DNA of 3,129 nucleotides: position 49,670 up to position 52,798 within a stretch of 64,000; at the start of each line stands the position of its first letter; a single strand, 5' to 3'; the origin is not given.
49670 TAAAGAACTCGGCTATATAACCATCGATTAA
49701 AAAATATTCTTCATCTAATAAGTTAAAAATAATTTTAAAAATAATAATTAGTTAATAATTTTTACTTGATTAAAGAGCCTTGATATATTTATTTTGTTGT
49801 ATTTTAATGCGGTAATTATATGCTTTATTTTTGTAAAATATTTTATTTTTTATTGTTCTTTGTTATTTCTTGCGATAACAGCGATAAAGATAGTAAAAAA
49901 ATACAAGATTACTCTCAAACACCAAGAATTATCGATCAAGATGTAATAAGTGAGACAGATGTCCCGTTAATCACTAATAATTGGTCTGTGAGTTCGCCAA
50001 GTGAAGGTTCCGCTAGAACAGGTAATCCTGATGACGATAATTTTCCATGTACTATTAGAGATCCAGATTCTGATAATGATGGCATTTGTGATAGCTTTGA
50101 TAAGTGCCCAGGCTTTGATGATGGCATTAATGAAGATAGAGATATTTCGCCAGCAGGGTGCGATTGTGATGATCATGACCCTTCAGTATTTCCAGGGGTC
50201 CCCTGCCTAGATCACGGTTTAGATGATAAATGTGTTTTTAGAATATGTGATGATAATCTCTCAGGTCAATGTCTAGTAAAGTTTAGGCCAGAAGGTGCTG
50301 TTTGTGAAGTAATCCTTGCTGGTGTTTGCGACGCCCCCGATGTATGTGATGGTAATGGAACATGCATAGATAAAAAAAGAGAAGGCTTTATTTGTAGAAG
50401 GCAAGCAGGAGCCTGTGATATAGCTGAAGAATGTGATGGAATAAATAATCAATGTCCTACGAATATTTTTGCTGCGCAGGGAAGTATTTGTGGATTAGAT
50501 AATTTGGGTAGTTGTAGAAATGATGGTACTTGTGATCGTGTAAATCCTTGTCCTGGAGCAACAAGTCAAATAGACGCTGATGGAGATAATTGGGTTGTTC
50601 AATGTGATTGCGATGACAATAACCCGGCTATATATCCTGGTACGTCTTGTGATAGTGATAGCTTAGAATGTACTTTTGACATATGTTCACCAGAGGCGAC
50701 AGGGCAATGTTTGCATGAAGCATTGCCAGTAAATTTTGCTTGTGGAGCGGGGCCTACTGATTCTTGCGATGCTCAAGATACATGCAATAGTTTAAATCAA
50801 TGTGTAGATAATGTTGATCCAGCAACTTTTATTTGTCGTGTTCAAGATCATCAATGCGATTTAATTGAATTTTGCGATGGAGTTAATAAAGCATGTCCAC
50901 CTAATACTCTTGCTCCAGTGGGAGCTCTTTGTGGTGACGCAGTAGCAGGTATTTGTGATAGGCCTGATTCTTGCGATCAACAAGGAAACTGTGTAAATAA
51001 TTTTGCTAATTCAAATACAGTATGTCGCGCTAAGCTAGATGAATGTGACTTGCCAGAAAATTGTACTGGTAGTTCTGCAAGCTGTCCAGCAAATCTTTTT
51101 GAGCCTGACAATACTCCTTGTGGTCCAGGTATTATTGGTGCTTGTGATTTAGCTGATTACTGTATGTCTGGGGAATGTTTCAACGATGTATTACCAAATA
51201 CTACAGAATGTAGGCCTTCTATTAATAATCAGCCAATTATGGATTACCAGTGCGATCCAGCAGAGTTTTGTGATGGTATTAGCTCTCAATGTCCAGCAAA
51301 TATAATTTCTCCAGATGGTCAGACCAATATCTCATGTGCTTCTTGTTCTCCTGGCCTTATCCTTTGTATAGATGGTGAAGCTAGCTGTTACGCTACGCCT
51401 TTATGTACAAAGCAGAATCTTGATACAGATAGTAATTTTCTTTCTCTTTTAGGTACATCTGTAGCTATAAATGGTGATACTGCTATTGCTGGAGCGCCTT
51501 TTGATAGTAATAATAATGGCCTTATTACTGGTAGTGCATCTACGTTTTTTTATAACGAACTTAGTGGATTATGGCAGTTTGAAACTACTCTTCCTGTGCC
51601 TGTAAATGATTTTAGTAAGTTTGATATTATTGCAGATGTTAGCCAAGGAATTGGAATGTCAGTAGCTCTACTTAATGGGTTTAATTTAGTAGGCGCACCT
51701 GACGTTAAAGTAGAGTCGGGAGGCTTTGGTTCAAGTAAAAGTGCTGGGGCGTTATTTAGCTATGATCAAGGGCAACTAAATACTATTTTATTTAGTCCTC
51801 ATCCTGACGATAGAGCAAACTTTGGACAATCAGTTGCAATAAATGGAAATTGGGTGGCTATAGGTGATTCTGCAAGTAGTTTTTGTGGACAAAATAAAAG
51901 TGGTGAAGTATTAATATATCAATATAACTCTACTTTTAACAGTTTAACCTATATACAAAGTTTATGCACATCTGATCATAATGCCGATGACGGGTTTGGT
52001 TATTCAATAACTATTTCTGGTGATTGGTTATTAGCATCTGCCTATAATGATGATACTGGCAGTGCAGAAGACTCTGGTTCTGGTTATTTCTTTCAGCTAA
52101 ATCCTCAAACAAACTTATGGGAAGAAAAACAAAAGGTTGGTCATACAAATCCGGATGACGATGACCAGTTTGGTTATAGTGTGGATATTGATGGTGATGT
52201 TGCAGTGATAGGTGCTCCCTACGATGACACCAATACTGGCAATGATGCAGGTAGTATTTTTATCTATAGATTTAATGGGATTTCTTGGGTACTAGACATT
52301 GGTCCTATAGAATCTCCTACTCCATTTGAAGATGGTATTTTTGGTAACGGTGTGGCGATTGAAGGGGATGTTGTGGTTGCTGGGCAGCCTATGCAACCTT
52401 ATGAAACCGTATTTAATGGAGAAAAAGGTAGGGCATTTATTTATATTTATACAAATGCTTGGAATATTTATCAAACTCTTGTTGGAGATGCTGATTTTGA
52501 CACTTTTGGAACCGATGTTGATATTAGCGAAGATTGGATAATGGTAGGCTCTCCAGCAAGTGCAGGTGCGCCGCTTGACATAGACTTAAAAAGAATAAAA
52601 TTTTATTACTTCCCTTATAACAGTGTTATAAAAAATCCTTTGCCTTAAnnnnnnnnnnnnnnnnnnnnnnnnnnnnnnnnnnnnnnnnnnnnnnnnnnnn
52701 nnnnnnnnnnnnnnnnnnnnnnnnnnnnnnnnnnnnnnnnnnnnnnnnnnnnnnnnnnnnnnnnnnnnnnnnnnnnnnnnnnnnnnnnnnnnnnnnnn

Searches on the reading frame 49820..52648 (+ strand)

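Call 78: search_protein_families(library=pfam, proteins=[window:49820-52648:+], max_evalue=0.00001)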
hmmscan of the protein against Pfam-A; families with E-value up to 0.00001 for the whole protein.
window:49820-52648:+ (942 aa): 2 families
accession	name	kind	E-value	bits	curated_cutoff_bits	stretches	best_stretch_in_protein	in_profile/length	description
PF14312.12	FG-GAP_2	-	3.3e-37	126.9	23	2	767-816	1-49/49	FG-GAP repeat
PF00200.28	Disintegrin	-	6.9e-16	59.2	35.1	1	382-425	30-75/75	Disintegrin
